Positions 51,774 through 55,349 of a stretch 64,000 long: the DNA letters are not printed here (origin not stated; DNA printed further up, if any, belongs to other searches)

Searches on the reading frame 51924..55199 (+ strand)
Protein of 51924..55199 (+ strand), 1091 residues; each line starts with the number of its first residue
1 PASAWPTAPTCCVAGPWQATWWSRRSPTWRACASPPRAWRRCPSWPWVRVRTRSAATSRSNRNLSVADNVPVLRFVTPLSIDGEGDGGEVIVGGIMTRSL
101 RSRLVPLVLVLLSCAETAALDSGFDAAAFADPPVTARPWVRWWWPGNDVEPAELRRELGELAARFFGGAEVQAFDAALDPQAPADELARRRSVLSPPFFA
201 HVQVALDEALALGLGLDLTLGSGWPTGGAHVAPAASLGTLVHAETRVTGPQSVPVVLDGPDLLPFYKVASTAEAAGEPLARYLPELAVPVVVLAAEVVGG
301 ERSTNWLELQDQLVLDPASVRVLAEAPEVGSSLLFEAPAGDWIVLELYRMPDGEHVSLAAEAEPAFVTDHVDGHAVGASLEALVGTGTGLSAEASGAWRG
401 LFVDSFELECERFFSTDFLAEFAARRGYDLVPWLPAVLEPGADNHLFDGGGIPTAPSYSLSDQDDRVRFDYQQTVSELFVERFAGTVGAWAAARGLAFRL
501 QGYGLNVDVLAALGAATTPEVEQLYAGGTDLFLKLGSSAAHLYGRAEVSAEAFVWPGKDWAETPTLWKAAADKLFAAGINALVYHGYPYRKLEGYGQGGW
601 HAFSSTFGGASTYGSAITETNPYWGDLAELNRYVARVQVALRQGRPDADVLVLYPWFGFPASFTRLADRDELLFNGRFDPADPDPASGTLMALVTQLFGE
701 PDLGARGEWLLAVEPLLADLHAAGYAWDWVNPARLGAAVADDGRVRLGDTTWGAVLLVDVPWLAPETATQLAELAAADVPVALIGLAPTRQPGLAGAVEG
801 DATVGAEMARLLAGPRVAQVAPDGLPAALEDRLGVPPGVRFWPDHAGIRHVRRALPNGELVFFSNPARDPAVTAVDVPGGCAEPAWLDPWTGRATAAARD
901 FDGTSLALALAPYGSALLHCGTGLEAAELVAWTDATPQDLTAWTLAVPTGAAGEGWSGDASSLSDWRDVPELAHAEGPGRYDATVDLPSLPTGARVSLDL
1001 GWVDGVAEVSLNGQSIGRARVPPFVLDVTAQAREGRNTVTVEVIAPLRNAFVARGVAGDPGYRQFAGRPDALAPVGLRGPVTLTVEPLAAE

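Call 103: search_protein_families(library=pfam, proteins=[window:51924-55199:+], max_evalue=0.0001)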
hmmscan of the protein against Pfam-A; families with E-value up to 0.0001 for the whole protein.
window:51924-55199:+ (1091 aa): 1 family
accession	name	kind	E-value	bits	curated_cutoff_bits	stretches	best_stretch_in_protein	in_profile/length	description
PF17132.9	Glyco_hydro_106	-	1.9e-41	142.9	29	2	309-654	209-542/743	alpha-L-rhamnosidase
